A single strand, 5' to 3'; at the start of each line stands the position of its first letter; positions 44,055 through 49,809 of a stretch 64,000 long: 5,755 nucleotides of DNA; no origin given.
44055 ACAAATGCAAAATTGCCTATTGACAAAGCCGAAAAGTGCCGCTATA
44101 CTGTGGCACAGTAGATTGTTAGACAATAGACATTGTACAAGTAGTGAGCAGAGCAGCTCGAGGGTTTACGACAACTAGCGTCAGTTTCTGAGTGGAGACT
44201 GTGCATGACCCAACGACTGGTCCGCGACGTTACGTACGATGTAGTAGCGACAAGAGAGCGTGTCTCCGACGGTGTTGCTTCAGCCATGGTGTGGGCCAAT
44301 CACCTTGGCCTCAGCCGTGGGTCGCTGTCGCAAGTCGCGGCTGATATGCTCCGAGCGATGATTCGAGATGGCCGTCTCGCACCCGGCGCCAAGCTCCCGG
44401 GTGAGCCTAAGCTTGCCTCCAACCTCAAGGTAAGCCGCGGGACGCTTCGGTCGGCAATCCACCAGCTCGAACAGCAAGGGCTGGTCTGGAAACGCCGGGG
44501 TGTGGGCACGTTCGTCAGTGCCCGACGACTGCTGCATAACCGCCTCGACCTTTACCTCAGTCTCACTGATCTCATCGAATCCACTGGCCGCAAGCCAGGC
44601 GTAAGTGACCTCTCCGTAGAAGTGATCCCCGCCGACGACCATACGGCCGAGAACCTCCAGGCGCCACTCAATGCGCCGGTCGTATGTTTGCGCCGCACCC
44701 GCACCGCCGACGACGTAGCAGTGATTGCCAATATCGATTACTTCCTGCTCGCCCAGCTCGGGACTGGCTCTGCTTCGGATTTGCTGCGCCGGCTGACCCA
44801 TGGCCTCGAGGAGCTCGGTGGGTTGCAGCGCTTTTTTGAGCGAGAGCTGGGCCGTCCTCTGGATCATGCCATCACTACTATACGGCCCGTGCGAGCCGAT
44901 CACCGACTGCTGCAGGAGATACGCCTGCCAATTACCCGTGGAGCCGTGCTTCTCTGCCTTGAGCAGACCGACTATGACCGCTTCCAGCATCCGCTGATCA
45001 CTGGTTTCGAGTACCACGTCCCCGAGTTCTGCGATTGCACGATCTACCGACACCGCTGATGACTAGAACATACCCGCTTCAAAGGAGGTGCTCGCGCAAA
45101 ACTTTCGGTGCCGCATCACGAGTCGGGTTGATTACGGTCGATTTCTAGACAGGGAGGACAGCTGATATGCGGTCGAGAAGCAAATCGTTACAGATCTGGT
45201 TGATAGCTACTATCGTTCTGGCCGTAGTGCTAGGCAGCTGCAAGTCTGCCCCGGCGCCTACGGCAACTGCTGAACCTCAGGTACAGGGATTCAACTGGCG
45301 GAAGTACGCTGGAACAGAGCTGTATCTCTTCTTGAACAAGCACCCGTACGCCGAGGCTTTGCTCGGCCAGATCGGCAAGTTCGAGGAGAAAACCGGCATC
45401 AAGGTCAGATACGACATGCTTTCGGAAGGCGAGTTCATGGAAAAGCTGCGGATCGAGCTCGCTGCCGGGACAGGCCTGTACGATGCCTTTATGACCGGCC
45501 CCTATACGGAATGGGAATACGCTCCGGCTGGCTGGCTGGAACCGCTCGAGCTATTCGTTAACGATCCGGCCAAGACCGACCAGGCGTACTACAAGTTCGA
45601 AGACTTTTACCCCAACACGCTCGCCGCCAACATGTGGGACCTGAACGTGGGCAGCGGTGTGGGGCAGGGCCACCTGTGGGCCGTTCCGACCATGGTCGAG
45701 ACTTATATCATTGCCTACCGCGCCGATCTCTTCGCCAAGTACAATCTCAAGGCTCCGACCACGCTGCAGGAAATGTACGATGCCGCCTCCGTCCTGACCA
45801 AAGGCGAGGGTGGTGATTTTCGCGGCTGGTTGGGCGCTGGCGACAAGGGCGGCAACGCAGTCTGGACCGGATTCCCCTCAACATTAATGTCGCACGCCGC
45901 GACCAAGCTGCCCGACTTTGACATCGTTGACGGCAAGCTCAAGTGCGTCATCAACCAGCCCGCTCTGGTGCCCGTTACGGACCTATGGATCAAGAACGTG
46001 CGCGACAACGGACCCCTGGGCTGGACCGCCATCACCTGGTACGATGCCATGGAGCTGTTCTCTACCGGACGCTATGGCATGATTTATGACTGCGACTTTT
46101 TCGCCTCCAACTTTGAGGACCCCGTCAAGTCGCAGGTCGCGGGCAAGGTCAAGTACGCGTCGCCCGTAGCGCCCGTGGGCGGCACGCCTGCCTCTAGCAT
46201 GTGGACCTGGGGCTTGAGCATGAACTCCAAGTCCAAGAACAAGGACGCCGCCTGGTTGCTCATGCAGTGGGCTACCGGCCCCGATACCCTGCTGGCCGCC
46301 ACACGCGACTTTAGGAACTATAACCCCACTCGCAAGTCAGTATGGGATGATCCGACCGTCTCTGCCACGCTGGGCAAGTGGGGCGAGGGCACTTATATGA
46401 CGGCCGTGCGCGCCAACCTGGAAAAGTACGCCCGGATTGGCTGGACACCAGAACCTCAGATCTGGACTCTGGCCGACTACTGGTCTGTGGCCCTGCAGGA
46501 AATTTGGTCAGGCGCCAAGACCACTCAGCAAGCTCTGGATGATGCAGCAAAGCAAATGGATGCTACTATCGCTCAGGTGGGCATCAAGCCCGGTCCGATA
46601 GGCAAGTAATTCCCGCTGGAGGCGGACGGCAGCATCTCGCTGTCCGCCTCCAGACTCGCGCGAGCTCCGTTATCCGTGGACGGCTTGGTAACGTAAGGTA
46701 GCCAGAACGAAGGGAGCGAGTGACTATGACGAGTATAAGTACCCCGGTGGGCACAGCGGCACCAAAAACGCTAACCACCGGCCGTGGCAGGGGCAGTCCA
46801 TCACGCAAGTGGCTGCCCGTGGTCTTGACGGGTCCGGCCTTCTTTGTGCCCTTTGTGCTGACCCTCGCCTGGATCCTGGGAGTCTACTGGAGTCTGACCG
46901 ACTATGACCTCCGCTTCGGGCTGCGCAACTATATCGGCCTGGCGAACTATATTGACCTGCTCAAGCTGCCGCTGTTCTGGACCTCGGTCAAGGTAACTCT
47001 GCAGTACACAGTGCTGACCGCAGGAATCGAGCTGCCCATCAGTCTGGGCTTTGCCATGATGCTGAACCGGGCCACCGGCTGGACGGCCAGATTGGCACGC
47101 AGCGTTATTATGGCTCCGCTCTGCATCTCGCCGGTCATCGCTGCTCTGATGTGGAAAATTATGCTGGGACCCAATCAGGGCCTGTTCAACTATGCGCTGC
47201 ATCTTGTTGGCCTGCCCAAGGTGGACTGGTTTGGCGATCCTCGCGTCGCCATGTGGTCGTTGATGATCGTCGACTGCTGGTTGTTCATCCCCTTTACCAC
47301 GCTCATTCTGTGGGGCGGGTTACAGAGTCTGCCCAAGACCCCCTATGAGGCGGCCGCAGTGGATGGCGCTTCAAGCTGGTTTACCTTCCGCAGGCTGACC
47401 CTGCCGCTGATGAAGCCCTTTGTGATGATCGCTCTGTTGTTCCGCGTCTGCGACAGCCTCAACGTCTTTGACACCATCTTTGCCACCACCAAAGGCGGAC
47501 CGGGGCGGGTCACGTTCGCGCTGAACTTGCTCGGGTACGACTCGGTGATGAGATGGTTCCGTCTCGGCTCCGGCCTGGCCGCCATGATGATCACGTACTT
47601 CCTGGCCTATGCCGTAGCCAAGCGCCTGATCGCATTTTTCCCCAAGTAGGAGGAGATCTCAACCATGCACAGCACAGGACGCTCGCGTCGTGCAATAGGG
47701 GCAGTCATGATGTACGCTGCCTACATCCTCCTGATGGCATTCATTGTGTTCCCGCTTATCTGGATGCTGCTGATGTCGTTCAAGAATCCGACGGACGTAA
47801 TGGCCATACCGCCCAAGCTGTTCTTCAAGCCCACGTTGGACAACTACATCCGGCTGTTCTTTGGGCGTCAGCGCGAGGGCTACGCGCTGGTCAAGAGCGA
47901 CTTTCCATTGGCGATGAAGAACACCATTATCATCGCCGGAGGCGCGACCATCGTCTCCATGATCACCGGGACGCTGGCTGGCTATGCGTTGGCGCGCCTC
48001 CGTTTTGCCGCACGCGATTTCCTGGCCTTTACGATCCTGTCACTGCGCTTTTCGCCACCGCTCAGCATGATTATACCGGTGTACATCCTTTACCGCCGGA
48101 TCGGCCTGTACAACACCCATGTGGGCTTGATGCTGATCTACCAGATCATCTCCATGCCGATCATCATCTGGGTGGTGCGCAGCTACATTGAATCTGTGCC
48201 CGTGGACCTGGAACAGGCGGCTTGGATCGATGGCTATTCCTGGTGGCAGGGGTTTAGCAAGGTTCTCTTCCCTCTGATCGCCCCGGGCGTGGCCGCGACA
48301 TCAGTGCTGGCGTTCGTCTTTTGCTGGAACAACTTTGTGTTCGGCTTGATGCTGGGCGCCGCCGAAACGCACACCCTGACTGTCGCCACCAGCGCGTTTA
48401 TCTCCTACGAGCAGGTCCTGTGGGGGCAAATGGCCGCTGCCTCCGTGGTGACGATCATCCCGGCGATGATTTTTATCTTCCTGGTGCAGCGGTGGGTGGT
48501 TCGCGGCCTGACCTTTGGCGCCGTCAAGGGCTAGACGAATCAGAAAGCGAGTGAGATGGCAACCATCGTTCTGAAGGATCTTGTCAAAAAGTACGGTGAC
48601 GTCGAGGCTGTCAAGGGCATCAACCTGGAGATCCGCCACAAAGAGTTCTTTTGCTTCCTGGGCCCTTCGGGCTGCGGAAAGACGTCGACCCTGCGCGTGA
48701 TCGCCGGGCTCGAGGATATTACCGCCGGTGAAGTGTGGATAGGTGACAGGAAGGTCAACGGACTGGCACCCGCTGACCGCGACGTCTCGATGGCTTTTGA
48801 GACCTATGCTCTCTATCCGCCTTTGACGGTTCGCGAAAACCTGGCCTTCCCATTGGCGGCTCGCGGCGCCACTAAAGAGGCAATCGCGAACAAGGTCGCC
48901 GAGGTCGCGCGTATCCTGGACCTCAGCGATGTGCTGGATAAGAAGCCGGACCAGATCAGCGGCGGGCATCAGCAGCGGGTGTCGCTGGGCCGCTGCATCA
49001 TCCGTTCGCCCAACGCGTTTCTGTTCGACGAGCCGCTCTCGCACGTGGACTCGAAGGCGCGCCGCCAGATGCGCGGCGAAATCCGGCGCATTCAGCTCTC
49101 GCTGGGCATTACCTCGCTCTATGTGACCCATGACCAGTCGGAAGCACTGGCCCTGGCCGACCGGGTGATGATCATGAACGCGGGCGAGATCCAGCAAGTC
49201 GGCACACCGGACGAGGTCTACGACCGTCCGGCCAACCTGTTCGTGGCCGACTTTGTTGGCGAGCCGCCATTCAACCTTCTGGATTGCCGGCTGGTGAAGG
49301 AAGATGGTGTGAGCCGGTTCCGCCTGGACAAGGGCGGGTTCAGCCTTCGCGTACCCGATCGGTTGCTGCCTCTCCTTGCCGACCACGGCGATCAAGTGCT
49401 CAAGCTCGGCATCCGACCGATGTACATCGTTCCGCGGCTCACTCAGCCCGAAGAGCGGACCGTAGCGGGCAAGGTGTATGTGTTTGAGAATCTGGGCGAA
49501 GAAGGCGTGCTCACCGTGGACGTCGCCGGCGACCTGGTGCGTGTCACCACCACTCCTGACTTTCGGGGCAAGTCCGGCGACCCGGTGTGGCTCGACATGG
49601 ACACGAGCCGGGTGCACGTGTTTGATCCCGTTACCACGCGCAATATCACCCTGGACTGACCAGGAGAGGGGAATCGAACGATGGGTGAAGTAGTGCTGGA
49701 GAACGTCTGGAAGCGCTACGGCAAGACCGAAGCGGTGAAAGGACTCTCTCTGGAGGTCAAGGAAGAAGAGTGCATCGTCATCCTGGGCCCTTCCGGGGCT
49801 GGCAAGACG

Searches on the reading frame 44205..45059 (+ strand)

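Call 14: search_protein_families(library=pfam, proteins=[window:44205-45059:+], max_evalue=0.001)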
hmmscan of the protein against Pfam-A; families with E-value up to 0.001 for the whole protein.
window:44205-45059:+ (284 aa): 4 families
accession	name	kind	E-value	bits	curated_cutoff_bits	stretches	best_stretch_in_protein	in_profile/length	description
PF00392.27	GntR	-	4.7e-19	68.3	27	1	42-104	2-64/64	Bacterial regulatory proteins, gntR family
PF07702.18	UTRA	-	1e-15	58.2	23.8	1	127-271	2-135/141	UTRA domain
PF14502.12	HTH_41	-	5.5e-05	22.9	25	1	61-104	3-48/48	Helix-turn-helix domain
PF01047.28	MarR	-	0.00065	20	24.6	0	69-98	22-51/59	MarR family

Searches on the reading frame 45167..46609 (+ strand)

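Call 14: search_protein_families(library=pfam, proteins=[window:45167-46609:+], max_evalue=0.001)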
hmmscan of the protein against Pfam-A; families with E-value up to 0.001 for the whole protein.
window:45167-46609:+ (480 aa): 1 family
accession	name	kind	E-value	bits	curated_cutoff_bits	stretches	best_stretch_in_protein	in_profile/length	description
PF01547.30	SBP_bac_1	-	2.5e-29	103.7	26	1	69-373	14-304/307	Bacterial extracellular solute-binding protein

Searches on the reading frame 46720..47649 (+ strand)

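Call 14: search_protein_families(library=pfam, proteins=[window:46720-47649:+], max_evalue=0.001)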
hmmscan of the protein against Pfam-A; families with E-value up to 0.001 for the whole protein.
window:46720-47649:+ (309 aa): 1 family
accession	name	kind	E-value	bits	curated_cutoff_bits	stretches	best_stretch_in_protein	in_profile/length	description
PF00528.27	BPD_transp_1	-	7.6e-14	52.3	26.4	1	109-305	4-176/184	Binding-protein-dependent transport system inner membrane component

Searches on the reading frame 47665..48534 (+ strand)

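Call 14: search_protein_families(library=pfam, proteins=[window:47665-48534:+], max_evalue=0.001)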
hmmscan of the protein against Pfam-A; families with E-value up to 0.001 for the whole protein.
window:47665-48534:+ (289 aa): 1 family
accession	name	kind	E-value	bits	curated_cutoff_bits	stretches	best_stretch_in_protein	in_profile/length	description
PF00528.27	BPD_transp_1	-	4.2e-16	59.7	26.4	1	102-282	1-182/184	Binding-protein-dependent transport system inner membrane component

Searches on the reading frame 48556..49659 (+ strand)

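Call 14: search_protein_families(library=pfam, proteins=[window:48556-49659:+], max_evalue=0.001)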
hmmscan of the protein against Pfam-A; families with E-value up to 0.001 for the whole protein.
window:48556-49659:+ (367 aa): 3 families
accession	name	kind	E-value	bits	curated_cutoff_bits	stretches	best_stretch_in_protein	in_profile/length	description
PF00005.33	ABC_tran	-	4.7e-26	92.5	25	1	20-161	2-136/137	ABC transporter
PF17912.7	OB_MalK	-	6.8e-05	24.1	27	1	235-288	1-50/53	MalK OB fold domain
PF08402.16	TOBE_2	-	7.3e-05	23.2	21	1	284-356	1-76/76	TOBE domain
